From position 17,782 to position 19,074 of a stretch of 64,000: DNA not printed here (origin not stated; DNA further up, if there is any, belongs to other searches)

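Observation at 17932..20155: PanB-fold enzyme with terminal extensions, paired with an AspAT-like aminotransferase in a glycan operon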

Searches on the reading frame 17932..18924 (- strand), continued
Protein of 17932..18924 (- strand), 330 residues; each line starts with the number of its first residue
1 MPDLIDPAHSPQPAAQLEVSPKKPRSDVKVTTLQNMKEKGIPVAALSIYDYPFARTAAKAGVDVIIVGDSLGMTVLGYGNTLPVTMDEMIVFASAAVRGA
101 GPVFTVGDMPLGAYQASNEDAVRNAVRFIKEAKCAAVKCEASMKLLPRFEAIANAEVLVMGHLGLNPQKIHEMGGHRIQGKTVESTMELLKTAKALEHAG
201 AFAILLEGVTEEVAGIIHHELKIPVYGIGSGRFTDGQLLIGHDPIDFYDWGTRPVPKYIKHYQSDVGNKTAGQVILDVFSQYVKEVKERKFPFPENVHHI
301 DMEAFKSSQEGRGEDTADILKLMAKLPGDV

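Call 52: predict_structure(alignment_id=A1)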
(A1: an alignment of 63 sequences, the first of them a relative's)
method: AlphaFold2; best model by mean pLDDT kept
length: 330 residues; sequences in the alignment: 63
mean_pLDDT: 87.8   pTM: 0.87
mean pLDDT of the five models: 87.8, 86.7, 86.6, 85.8, 85.8
residues with pLDDT >= 90: 216; 70-90: 67; 50-70: 42; < 50: 5
segments of 3 or more residues with pLDDT < 50: none
pLDDT, mean of each block of 10 residues (from residue 1): 58 62 88 98 95 95 92 80 91 96 97 94 98 97 96 99 75 66 93 98 96 97 96 94 65 72 80 91 95 91 82 89 83
secondary structure, 60 per line:
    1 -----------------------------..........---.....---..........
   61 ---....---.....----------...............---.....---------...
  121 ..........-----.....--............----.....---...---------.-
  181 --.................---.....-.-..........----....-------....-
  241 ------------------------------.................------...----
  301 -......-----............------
elements in order: H30-39 E43-47 H51-60 E64-67 H71-75 H86-100 E104-108 H118-130 E136-140 H143-154 E159-163 H183-199 E203-207 H211-220 E225-228 E236-239 H271-287 H302-307 H313-324

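Call 56: fold_search(model_id=the predicted structure, library=pdb)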
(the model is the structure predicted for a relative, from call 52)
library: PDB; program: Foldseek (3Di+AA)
matches with E <= 10: 1830; with E <= 0.001: 526
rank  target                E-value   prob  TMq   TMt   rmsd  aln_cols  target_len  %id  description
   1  3vav_H                1.9e-26  1.00  0.76  0.94   1.8       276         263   37  Crystal structure of 3-methyl-2-oxobutanoate hydroxymethyltransferase from Burkholderia thailandensis (released 2012-01-18)
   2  3vav_B                3.7e-26  1.00  0.75  0.95   1.7       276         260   36  Crystal structure of 3-methyl-2-oxobutanoate hydroxymethyltransferase from Burkholderia thailandensis (released 2012-01-18)
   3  3vav_D                7.4e-26  1.00  0.75  0.94   1.9       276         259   36  Crystal structure of 3-methyl-2-oxobutanoate hydroxymethyltransferase from Burkholderia thailandensis (released 2012-01-18)
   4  1m3u_A                1.6e-25  1.00  0.75  0.94   1.9       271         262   37  Crystal Structure of Ketopantoate Hydroxymethyltransferase complexed the Product Ketopantoate (released 2003-07-22)
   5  3vav_A                3.0e-25  1.00  0.75  0.95   1.8       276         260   36  Crystal structure of 3-methyl-2-oxobutanoate hydroxymethyltransferase from Burkholderia thailandensis (released 2012-01-18)
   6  1o68_B                6.5e-25  1.00  0.76  0.95   2.0       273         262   34  Crystal structure of 3-methyl-2-oxobutanoate hydroxymethyltransferase (released 2003-11-11)
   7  3vav_F                1.2e-24  1.00  0.73  0.95   2.0       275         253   35  Crystal structure of 3-methyl-2-oxobutanoate hydroxymethyltransferase from Burkholderia thailandensis (released 2012-01-18)
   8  3vav_E                5.1e-24  1.00  0.72  0.95   2.1       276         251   34  Crystal structure of 3-methyl-2-oxobutanoate hydroxymethyltransferase from Burkholderia thailandensis (released 2012-01-18)
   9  3ez4_F                2.0e-23  1.00  0.69  0.93   2.6       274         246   34  Crystal structure of 3-methyl-2-oxobutanoate hydroxymethyltransferase from Burkholderia pseudomallei (released 2008-11-04)
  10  3vav_I                4.8e-23  1.00  0.70  0.94   2.4       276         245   34  Crystal structure of 3-methyl-2-oxobutanoate hydroxymethyltransferase from Burkholderia thailandensis (released 2012-01-18)
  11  1o66_A                5.7e-23  1.00  0.71  0.94   2.4       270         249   33  Crystal structure of 3-methyl-2-oxobutanoate hydroxymethyltransferase (released 2003-11-11)
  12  3vav_G                8.6e-23  1.00  0.70  0.96   1.4       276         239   33  Crystal structure of 3-methyl-2-oxobutanoate hydroxymethyltransferase from Burkholderia thailandensis (released 2012-01-18)
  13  1o68_E                9.1e-23  1.00  0.72  0.95   2.1       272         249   33  Crystal structure of 3-methyl-2-oxobutanoate hydroxymethyltransferase (released 2003-11-11)
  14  3ez4_I                9.6e-23  1.00  0.70  0.93   2.4       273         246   33  Crystal structure of 3-methyl-2-oxobutanoate hydroxymethyltransferase from Burkholderia pseudomallei (released 2008-11-04)
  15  3vav_C                1.1e-22  1.00  0.70  0.95   1.7       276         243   33  Crystal structure of 3-methyl-2-oxobutanoate hydroxymethyltransferase from Burkholderia thailandensis (released 2012-01-18)
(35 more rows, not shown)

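Call 59: find_encoding_contigs(protein=P0066, flank=10000, max_places=1)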
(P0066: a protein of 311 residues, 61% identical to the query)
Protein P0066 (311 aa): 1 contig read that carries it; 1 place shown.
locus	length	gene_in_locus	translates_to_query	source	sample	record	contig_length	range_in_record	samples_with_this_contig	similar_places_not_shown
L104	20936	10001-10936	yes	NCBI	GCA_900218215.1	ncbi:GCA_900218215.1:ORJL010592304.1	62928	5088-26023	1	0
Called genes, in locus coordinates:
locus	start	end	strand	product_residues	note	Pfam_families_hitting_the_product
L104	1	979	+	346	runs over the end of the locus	PF02779:Transket_pyr, PF02780:Transketolase_C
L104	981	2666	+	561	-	PF02776:TPP_enzyme_N, PF00205:TPP_enzyme_M, PF02775:TPP_enzyme_C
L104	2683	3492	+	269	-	PF00456:Transketolase_N, PF13292:DXP_synthase_N, PF00676:E1_dh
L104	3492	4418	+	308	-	PF02779:Transket_pyr, PF02780:Transketolase_C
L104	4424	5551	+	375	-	PF00248:Aldo_ket_red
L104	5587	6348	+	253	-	-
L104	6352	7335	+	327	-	PF01073:3Beta_HSD, PF01370:Epimerase, PF02719:Polysacc_synt_2, PF13460:NAD_binding_10, PF16363:GDP_Man_Dehyd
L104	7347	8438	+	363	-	PF05050:Methyltransf_21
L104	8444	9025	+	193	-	PF00908:dTDP_sugar_isom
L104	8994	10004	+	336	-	PF05368:NmrA (weak), PF01073:3Beta_HSD, PF01370:Epimerase, PF02719:Polysacc_synt_2 (weak), PF07993:NAD_binding_4 (faint), PF13460:NAD_binding_10, PF16363:GDP_Man_Dehyd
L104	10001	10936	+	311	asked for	PF02548:Pantoate_transf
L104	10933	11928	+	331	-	PF00288:GHMP_kinases_N, PF08544:GHMP_kinases_C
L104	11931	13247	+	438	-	PF00483:NTP_transferase, PF12804:NTP_transf_3, PF00702:Hydrolase (faint), PF08645:PNK3P (weak), PF13242:Hydrolase_like, PF13419:HAD_2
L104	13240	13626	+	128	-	-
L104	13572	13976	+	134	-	PF00702:Hydrolase, PF13419:HAD_2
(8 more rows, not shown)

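Call 60: find_encoding_contigs(protein=P0011, flank=10000, max_places=1)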
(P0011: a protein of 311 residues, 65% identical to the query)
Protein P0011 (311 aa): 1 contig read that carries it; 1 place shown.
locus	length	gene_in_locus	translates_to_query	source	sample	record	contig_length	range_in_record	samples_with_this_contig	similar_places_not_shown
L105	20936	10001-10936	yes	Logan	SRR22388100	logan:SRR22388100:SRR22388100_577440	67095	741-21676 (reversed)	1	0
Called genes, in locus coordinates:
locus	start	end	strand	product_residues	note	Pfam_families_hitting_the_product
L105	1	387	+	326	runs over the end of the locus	PF01073:3Beta_HSD, PF01370:Epimerase, PF16363:GDP_Man_Dehyd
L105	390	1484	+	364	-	PF01041:DegT_DnrJ_EryC1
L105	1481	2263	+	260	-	PF01061:ABC2_membrane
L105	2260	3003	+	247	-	PF00005:ABC_tran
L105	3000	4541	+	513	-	-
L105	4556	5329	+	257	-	PF00483:NTP_transferase, PF12804:NTP_transf_3 (weak)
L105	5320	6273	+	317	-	PF01073:3Beta_HSD, PF01370:Epimerase, PF02719:Polysacc_synt_2, PF04321:RmlD_sub_bind, PF05368:NmrA (faint), PF16363:GDP_Man_Dehyd, PF07993:NAD_binding_4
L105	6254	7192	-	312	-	PF01073:3Beta_HSD, PF01370:Epimerase, PF02719:Polysacc_synt_2, PF04321:RmlD_sub_bind, PF13460:NAD_binding_10 (weak), PF16363:GDP_Man_Dehyd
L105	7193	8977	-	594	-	PF02776:TPP_enzyme_N, PF00205:TPP_enzyme_M, PF02775:TPP_enzyme_C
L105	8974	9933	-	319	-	PF00535:Glycos_transf_2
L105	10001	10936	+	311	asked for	PF02548:Pantoate_transf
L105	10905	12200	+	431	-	PF01053:Cys_Met_Meta_PP (faint), PF01041:DegT_DnrJ_EryC1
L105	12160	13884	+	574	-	-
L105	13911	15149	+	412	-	-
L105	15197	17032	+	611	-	-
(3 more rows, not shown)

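Call 61: find_encoding_contigs(protein=P0115, flank=10000, max_places=1)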
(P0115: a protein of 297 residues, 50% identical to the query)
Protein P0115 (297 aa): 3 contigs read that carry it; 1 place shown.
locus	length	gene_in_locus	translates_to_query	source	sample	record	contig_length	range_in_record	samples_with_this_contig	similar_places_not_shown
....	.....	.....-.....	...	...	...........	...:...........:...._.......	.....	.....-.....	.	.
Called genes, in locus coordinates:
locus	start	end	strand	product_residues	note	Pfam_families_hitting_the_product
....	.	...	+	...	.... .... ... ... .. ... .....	-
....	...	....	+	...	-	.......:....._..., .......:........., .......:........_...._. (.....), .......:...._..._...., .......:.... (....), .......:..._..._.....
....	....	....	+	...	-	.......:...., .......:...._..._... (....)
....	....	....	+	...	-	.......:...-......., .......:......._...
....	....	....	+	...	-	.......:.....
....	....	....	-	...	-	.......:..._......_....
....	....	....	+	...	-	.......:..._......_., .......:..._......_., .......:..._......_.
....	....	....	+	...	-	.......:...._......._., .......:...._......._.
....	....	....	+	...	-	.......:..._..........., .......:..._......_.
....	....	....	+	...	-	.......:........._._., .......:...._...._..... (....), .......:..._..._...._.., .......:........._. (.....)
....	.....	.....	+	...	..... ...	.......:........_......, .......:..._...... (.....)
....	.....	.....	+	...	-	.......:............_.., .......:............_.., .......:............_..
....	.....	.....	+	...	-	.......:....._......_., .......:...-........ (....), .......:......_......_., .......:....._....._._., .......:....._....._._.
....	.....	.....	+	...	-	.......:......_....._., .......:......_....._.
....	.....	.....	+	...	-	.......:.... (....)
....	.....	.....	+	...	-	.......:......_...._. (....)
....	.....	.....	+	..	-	-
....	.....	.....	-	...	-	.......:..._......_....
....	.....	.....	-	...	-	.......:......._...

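Call 62: list_cluster_members(proteins=[P0040, P0060, P0066, P0067, P0077, P0078, P0116, P0105, P0002, P0003])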
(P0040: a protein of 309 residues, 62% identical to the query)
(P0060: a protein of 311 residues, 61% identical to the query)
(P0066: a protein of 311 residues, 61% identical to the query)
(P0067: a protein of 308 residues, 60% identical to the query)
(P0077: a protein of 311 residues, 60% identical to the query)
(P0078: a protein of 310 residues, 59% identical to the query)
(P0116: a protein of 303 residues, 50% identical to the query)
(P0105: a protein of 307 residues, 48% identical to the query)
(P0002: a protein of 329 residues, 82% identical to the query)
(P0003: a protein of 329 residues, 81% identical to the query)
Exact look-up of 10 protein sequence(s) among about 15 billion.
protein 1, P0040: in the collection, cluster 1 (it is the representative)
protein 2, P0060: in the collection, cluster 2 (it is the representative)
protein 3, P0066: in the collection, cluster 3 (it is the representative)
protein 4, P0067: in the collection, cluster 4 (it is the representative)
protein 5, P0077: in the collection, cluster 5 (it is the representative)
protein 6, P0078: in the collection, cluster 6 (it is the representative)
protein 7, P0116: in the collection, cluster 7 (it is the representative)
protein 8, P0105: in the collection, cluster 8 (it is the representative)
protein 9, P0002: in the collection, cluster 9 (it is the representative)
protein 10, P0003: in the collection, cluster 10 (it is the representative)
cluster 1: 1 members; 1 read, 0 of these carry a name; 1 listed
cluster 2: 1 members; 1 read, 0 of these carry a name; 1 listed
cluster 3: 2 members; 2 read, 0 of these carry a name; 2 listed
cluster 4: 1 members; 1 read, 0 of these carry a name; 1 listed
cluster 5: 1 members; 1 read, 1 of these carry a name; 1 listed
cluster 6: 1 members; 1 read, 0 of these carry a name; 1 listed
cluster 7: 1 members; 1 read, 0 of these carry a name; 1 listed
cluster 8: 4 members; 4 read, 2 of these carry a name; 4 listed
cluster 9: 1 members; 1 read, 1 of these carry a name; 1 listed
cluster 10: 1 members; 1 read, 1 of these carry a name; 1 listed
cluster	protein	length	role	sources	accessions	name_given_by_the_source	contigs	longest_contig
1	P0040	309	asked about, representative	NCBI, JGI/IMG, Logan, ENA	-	-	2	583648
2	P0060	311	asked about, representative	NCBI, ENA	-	-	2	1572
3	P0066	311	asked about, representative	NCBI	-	-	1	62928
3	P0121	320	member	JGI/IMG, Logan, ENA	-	-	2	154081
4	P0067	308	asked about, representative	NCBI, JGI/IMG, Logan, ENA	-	-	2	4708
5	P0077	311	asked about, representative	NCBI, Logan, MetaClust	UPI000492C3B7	status=active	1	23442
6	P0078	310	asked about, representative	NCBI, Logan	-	-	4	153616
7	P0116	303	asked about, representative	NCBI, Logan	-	-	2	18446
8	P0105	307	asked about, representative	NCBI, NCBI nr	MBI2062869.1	MAG: 3-methyl-2-oxobutanoate hydroxymethyltransferase [Candidatus Yanofskybacteria ... | 3-methyl-2-oxobutanoate hydroxymethyltransferase [Candidatus Yanofskybacteria bacterium]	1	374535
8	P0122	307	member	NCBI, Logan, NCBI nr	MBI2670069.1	MAG: 3-methyl-2-oxobutanoate hydroxymethyltransferase [Candidatus Yanofskybacteria ... | 3-methyl-2-oxobutanoate hydroxymethyltransferase [Candidatus Yanofskybacteria bacterium]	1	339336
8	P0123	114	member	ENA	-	-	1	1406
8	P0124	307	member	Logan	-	-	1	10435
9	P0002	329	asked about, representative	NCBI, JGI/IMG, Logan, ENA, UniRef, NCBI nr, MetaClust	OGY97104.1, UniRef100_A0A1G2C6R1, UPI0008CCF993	MAG: 3-methyl-2-oxobutanoate hydroxymethyltransferase [Candidatus Liptonbacteria ... | 3-methyl-2-oxobutanoate hydroxymethyltransferase n=1 Tax=Candidatus Liptonbacteria ... | status=active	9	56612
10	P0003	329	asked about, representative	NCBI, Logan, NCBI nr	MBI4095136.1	MAG: 3-methyl-2-oxobutanoate hydroxymethyltransferase [Candidatus Liptonbacteria ... | 3-methyl-2-oxobutanoate hydroxymethyltransferase [Candidatus Liptonbacteria bacterium]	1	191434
